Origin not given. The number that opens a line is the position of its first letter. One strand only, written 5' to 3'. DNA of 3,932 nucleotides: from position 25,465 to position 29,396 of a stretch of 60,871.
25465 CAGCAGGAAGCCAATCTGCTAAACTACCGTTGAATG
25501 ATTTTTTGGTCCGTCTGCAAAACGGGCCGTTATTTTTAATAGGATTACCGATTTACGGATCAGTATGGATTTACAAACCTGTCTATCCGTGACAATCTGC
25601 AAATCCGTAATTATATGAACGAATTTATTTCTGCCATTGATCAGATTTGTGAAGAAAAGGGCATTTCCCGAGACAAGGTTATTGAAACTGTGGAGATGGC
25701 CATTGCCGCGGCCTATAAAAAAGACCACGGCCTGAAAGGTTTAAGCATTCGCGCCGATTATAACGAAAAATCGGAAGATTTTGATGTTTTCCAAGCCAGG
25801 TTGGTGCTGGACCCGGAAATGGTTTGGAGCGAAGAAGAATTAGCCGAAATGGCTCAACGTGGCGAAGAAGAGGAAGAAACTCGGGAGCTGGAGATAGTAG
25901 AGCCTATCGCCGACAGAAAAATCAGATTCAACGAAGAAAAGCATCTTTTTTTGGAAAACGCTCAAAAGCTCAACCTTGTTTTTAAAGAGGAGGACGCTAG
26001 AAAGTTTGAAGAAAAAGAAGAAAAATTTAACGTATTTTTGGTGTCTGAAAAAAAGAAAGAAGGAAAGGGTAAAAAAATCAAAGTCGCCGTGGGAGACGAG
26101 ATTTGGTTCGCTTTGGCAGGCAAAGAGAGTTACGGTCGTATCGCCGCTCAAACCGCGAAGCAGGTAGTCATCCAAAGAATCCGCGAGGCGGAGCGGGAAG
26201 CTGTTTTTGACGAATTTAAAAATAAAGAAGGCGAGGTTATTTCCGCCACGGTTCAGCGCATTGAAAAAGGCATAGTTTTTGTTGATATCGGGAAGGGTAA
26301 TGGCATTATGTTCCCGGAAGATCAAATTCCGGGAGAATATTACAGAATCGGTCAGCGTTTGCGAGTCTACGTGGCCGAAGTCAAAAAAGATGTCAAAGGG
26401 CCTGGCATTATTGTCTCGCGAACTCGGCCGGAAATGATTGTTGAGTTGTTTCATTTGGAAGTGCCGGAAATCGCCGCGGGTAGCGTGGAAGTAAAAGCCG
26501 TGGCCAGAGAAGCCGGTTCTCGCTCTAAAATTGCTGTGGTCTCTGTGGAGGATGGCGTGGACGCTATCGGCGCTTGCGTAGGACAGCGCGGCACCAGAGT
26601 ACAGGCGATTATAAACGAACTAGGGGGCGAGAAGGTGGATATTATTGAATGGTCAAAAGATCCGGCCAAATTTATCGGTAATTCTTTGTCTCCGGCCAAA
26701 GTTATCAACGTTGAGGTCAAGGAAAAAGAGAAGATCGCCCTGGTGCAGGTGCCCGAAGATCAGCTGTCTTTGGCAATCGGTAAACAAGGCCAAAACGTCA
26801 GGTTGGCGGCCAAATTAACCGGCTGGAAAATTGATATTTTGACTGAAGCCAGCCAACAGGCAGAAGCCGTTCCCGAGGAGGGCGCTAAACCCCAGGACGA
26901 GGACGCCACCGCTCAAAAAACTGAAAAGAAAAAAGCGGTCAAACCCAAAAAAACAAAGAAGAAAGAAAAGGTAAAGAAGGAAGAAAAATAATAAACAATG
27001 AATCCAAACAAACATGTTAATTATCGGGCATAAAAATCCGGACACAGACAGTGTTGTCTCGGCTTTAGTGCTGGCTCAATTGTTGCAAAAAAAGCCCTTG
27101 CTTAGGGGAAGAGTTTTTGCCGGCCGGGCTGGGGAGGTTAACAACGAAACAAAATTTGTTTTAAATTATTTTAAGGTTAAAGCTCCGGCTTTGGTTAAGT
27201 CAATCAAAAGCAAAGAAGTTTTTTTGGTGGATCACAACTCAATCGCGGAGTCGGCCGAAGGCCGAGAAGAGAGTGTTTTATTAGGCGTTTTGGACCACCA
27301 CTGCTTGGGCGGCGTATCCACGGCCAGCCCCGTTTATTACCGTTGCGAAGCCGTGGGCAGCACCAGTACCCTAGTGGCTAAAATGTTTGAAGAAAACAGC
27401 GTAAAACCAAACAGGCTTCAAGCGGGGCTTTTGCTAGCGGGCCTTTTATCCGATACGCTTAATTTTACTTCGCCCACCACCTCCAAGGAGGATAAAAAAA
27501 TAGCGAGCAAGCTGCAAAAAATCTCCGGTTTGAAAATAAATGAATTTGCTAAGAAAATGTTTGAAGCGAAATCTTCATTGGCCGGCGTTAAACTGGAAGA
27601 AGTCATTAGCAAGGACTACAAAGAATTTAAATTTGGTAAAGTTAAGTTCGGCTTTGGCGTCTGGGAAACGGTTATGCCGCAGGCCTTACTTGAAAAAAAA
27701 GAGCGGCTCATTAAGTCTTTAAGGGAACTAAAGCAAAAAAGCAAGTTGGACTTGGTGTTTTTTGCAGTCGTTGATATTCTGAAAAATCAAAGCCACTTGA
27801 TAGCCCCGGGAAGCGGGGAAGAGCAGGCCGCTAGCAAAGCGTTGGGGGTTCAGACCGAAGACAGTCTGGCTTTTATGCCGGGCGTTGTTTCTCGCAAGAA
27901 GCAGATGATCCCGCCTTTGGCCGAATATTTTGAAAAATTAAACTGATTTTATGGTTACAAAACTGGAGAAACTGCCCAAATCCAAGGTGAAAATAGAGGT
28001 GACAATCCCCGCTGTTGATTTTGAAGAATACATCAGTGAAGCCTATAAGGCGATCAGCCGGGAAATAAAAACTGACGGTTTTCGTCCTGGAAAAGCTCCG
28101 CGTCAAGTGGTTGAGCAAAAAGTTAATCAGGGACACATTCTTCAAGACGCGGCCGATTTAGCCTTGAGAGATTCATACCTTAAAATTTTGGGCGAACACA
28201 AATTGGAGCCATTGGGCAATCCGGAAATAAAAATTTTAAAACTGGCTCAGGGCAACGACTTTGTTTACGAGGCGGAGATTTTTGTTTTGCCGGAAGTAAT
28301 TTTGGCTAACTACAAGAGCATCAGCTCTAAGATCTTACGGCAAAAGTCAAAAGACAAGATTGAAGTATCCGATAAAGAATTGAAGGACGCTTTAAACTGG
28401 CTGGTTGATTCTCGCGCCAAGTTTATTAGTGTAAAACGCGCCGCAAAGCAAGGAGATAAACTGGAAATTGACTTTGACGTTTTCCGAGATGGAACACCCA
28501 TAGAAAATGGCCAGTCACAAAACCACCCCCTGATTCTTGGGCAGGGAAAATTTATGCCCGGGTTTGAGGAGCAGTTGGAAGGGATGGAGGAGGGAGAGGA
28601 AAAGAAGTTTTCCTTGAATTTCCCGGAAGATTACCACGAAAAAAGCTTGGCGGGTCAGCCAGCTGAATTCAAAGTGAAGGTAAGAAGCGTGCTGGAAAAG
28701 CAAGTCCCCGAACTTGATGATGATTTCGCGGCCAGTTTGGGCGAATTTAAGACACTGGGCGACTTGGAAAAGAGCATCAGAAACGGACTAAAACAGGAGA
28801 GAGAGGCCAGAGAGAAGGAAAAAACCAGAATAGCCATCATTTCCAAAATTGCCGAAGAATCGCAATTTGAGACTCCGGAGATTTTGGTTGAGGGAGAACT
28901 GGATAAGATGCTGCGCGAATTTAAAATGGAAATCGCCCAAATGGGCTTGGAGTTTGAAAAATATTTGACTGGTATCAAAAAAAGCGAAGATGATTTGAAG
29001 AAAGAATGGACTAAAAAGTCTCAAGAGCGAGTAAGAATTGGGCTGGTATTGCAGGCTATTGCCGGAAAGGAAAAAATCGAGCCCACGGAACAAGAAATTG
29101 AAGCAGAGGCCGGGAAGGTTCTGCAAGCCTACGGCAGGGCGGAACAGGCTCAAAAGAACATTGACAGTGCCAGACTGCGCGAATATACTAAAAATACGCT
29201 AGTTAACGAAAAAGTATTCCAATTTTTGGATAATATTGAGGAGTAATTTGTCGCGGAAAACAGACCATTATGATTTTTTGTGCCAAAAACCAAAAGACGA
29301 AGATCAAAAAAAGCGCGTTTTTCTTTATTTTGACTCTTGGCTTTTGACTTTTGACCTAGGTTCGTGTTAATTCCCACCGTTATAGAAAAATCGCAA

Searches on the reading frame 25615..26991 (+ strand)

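Call 57: search_protein_families(library=pfam, proteins=[window:25615-26991:+], max_evalue=0.00001)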
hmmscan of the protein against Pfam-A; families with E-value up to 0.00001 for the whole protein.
window:25615-26991:+ (458 aa): 4 families
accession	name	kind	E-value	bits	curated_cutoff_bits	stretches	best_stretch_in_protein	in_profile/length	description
PF13184.12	KH_5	-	2.3e-28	98.5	27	1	300-368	1-69/69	NusA-like KH domain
PF08529.16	NusA_N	-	6.5e-23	81.7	23.8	1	3-195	1-119/119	NusA N-terminal domain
PF00575.29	S1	-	5.6e-07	30.3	22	1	204-262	3-68/74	S1 RNA binding domain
PF23095.1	KH_NusA_C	-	6.8e-06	26.5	34.2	0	375-422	1-49/59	Transcription termination/antitermination protein NusA, KH domain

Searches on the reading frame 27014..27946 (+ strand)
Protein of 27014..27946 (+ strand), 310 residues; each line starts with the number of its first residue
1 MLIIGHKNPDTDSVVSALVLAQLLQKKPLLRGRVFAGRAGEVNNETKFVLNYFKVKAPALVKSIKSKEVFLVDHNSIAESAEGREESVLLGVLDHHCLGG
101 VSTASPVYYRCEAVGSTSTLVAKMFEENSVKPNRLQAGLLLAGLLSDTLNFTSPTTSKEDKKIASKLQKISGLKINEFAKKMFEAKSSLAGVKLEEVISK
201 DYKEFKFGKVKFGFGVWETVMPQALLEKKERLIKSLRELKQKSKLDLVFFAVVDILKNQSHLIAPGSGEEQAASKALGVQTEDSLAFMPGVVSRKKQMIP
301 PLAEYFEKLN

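Call 59: search_protein_families(library=pfam, proteins=[window:27014-27946:+], max_evalue=0.00001)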
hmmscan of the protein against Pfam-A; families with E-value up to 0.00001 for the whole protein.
window:27014-27946:+ (310 aa): 2 families
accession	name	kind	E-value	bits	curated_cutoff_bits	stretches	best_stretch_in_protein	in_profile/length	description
PF02833.19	DHHA2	-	4.1e-31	108.4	27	1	180-304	1-125/126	DHHA2 domain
PF01368.27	DHH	-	8.1e-18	65.3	28.1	1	2-143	3-124/125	DHH family, N-terminal domain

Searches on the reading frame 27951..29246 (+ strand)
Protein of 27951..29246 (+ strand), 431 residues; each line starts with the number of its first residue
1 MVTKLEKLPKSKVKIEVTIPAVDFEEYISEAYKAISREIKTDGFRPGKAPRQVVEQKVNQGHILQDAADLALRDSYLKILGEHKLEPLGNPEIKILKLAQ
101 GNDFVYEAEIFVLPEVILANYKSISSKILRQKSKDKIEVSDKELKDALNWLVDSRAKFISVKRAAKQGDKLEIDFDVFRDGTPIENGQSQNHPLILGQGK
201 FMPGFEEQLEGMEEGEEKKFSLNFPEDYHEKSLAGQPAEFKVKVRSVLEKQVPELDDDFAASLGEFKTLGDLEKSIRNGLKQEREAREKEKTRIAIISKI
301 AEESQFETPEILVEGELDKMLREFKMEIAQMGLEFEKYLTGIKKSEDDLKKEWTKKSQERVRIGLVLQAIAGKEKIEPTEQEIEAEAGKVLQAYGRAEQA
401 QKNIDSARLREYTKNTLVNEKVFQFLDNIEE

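Call 59: search_protein_families(library=pfam, proteins=[window:27951-29246:+], max_evalue=0.00001)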
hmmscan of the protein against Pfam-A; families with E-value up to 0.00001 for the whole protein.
window:27951-29246:+ (431 aa): 3 families
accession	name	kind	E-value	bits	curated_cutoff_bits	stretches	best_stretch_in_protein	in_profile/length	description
PF05697.18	Trigger_N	-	2.5e-34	119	22.2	1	1-149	1-142/144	Bacterial trigger factor protein (TF)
PF05698.19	Trigger_C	-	3.4e-31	108.9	22.7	1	268-426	1-160/162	Bacterial trigger factor protein (TF) C-terminus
PF00254.34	FKBP_C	-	2e-15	57.3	21.1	1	162-244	2-93/94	FKBP-type peptidyl-prolyl cis-trans isomerase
